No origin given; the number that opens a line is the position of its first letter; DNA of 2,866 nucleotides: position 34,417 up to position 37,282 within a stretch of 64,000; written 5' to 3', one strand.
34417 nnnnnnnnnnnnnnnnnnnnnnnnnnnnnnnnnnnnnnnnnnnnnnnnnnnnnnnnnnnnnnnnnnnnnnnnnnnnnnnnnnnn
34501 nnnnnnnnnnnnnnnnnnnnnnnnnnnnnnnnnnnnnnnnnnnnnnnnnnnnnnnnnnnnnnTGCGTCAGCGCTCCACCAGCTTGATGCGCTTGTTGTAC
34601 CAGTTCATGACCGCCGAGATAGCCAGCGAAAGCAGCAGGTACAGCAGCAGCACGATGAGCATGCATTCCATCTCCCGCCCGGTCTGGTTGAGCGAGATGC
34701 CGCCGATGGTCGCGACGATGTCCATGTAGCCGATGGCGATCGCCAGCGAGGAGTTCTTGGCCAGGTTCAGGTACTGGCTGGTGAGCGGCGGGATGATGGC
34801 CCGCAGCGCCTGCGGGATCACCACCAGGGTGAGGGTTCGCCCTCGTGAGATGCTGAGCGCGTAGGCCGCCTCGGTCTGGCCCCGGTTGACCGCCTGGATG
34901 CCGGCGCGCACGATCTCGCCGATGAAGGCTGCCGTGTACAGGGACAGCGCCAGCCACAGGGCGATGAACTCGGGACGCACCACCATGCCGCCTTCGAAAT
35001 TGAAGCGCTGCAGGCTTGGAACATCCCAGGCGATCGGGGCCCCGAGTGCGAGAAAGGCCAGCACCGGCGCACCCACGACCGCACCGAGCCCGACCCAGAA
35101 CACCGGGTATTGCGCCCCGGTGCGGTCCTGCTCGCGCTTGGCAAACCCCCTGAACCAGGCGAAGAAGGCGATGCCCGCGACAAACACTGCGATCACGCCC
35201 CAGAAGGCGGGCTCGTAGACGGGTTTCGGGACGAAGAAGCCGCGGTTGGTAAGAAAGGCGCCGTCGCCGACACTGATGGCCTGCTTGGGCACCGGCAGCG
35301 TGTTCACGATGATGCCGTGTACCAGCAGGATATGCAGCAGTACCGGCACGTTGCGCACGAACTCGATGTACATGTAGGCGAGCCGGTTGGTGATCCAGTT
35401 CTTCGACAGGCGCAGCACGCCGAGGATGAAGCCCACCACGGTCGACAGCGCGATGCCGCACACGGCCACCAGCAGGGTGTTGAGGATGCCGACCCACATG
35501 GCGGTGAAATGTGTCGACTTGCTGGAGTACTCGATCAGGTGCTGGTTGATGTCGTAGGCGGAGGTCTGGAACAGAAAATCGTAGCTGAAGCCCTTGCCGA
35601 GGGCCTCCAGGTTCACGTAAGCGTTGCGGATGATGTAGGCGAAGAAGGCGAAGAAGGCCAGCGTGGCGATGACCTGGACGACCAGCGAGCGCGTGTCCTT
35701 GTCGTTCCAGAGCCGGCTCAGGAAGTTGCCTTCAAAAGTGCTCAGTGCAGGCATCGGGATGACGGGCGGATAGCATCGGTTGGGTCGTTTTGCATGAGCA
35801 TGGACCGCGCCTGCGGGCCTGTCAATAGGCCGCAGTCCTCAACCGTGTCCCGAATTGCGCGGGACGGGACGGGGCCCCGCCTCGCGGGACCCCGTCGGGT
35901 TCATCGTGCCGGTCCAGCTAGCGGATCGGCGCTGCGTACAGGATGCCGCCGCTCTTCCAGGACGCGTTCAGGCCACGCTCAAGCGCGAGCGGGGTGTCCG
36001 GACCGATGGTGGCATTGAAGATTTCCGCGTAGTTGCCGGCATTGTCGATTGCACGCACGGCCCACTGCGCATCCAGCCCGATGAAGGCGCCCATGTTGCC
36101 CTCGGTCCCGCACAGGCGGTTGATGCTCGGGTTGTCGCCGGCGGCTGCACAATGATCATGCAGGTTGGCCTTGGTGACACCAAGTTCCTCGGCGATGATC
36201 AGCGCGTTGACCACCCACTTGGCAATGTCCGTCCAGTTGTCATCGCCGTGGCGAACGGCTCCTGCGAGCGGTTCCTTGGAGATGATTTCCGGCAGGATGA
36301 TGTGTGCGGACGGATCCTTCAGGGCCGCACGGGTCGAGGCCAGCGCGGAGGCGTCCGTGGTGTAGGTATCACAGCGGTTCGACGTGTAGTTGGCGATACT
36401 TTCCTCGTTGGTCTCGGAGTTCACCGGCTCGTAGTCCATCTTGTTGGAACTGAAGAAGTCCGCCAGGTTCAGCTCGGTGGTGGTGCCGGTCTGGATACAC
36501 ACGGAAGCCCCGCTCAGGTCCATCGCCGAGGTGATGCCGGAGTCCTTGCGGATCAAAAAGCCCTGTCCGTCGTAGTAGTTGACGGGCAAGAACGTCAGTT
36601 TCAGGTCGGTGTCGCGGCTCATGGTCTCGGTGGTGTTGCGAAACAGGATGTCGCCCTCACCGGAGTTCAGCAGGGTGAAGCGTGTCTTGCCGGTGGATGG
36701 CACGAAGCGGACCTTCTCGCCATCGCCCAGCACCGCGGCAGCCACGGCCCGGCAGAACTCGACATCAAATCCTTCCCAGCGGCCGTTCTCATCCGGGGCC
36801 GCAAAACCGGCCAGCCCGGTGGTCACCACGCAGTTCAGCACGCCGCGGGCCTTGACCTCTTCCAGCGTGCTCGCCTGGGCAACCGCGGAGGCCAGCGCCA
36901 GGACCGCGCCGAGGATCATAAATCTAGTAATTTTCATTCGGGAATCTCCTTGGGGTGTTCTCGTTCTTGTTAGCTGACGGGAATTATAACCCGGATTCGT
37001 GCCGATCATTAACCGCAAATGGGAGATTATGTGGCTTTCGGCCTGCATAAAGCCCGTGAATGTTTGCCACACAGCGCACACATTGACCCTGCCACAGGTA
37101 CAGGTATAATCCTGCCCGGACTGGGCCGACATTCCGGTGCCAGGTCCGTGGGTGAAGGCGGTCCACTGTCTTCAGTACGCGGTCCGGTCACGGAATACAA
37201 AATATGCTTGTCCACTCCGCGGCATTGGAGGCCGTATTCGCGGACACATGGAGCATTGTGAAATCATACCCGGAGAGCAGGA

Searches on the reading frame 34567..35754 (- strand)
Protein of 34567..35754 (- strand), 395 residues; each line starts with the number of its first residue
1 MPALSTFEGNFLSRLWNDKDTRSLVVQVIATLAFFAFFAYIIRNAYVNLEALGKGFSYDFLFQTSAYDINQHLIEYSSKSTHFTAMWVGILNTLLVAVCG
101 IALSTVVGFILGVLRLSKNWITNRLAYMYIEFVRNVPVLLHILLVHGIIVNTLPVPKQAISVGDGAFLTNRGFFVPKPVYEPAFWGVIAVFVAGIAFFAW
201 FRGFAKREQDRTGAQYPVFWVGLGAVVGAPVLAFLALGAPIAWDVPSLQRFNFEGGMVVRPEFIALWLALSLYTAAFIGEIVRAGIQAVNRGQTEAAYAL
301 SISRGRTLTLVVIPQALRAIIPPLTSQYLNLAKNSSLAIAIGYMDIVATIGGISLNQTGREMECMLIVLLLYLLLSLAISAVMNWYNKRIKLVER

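Call 11: search_protein_families(library=pfam, proteins=[window:34567-35754:-], max_evalue=0.01)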
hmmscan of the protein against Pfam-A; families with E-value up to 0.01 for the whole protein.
window:34567-35754:- (395 aa): 1 family
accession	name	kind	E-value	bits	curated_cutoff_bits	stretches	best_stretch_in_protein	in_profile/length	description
PF00528.27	BPD_transp_1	-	3.9e-13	50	26.4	1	259-391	49-183/184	Binding-protein-dependent transport system inner membrane component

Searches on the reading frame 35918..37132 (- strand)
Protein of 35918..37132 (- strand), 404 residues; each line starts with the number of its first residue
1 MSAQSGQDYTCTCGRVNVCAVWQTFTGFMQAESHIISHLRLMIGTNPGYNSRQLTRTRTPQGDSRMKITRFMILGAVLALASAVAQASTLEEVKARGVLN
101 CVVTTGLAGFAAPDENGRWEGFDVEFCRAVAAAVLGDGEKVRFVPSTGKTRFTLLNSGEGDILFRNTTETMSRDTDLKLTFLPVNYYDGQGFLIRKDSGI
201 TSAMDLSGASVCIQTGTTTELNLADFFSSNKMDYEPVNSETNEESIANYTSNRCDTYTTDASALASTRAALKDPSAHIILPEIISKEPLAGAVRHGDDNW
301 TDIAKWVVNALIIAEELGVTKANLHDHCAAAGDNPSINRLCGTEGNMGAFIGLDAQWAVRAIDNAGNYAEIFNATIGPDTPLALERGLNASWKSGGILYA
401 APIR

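Call 11: search_protein_families(library=pfam, proteins=[window:35918-37132:-], max_evalue=0.01)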
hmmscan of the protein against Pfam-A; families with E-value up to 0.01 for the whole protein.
window:35918-37132:- (404 aa): 1 family
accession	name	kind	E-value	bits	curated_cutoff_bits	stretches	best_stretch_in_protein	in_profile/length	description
PF00497.25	SBP_bac_3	-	4.8e-13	49.5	26.4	1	102-311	4-116/132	Bacterial extracellular solute-binding proteins, family 3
